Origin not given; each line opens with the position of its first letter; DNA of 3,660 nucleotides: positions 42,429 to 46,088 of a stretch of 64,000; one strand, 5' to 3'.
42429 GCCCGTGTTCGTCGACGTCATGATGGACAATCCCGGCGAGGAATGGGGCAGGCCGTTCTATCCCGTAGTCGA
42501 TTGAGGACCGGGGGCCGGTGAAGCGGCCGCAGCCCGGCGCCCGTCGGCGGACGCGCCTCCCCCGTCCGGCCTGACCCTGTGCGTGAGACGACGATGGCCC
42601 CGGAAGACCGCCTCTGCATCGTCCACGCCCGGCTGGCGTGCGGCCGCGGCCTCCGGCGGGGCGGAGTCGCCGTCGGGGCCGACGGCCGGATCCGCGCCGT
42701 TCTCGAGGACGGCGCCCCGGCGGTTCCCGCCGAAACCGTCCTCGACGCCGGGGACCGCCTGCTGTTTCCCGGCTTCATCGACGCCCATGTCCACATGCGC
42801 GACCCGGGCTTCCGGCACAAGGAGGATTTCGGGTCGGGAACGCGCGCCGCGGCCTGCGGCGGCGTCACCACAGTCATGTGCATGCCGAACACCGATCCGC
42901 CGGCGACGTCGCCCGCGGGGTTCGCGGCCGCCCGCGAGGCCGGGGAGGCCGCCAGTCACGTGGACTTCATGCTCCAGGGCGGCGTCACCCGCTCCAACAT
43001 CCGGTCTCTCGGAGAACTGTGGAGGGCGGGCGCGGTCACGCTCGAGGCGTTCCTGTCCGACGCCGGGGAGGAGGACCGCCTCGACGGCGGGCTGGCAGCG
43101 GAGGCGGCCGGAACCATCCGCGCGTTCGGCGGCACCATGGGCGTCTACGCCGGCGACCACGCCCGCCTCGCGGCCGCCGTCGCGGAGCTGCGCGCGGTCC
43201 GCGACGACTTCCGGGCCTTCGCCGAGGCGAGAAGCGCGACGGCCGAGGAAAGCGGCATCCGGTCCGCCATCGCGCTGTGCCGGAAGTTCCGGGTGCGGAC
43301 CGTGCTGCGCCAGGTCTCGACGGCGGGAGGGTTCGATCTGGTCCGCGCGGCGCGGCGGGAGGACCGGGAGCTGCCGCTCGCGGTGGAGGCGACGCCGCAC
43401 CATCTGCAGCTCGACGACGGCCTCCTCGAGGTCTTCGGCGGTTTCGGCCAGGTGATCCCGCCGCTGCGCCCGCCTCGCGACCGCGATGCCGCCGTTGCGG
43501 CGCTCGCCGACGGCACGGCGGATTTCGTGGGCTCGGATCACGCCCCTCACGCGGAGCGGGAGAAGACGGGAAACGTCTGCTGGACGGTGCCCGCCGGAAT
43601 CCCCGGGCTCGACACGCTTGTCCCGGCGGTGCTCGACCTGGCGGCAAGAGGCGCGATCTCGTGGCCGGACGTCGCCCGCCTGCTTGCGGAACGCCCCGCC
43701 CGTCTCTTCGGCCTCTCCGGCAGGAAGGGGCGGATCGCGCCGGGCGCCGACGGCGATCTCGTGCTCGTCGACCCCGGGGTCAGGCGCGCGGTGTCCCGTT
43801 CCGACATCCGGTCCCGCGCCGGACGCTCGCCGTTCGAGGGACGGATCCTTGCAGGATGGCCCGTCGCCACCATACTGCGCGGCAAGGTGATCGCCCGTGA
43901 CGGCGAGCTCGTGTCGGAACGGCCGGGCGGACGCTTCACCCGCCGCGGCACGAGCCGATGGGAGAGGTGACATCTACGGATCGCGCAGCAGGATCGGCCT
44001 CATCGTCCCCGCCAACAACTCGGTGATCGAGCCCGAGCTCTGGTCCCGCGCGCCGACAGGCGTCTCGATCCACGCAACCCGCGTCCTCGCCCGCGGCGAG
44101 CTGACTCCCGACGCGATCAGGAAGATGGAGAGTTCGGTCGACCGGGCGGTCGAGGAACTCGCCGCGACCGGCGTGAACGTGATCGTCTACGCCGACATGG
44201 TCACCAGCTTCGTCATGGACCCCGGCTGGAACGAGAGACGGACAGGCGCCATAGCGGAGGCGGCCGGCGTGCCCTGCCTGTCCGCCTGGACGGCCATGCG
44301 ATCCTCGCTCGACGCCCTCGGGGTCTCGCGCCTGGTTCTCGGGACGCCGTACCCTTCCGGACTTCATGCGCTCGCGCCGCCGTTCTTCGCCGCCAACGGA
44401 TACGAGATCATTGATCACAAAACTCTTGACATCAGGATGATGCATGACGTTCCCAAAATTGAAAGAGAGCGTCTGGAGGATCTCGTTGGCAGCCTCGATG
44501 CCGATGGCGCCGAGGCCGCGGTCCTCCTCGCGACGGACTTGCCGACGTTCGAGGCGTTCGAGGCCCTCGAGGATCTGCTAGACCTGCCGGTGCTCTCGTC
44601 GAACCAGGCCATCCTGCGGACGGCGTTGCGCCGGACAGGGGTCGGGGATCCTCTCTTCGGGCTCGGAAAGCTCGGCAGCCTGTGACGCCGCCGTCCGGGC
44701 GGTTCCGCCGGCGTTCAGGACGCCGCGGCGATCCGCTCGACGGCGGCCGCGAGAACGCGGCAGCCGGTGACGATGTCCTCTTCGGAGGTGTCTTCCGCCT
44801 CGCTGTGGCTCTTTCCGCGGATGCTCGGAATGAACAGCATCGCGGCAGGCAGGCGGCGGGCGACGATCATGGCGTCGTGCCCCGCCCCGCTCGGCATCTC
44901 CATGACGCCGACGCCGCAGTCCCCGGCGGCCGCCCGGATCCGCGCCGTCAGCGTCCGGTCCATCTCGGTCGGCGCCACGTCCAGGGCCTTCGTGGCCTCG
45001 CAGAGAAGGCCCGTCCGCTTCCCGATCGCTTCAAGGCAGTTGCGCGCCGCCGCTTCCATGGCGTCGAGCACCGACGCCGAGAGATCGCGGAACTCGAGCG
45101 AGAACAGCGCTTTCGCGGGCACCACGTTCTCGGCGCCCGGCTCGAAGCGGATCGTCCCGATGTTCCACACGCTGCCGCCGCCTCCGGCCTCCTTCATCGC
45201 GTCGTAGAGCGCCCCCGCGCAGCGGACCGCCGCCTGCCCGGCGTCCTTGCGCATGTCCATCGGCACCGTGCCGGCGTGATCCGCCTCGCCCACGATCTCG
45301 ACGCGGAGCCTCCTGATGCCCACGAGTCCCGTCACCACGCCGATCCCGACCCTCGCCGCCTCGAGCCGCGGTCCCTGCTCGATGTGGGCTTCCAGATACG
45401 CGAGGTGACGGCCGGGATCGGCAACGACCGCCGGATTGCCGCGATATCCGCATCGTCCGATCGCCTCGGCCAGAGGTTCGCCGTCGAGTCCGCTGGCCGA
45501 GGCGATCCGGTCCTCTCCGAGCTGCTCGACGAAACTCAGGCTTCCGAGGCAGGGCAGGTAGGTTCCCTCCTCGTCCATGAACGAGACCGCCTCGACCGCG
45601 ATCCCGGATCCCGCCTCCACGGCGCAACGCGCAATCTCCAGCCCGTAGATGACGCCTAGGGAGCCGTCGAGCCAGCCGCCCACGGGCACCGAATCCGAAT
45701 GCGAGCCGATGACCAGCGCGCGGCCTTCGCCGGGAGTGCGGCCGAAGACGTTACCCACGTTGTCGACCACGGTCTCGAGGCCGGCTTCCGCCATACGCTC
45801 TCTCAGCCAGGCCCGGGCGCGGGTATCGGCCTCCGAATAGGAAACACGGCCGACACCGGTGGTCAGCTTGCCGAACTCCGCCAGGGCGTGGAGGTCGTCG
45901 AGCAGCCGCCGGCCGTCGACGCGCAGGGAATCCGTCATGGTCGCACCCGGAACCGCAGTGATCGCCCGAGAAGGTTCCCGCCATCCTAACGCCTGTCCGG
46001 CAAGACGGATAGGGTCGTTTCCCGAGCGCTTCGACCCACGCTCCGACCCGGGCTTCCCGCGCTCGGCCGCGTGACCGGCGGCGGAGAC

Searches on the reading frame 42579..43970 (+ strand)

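Call 9: search_protein_families(library=pfam, proteins=[window:42579-43970:+], max_evalue=0.00001)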
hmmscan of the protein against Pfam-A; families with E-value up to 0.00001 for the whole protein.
window:42579-43970:+ (463 aa): 2 families
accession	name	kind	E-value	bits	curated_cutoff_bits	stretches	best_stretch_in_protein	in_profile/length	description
PF01979.26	Amidohydro_1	-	9.6e-22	78.1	25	2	299-437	229-344/345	Amidohydrolase family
PF07969.17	Amidohydro_3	-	4.9e-13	49.8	29.7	1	354-438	401-471/472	Amidohydrolase family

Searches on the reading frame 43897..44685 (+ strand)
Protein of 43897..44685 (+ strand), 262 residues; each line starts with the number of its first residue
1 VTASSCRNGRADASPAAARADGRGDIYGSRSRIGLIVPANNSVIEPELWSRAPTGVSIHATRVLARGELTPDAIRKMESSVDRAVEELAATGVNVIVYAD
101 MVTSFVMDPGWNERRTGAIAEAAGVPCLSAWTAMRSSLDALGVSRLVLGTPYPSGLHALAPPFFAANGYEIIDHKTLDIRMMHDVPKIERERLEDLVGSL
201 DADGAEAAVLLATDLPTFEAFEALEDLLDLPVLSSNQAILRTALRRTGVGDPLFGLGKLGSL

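Call 9: search_protein_families(library=pfam, proteins=[window:43897-44685:+], max_evalue=0.00001)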
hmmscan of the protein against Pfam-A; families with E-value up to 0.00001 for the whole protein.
window:43897-44685:+ (262 aa): 1 family
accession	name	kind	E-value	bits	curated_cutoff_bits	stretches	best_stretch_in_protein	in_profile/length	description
PF17645.6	Amdase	-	7.6e-22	78.5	25.9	1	33-258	1-226/228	Arylmalonate decarboxylase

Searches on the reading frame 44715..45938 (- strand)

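Call 9: search_protein_families(library=pfam, proteins=[window:44715-45938:-], max_evalue=0.00001)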
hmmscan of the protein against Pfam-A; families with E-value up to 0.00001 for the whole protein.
window:44715-45938:- (407 aa): 1 family
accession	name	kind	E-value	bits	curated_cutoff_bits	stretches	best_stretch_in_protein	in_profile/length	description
PF01546.33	Peptidase_M20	-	1.3e-20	74.7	24.6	1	77-401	2-205/206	Peptidase family M20/M25/M40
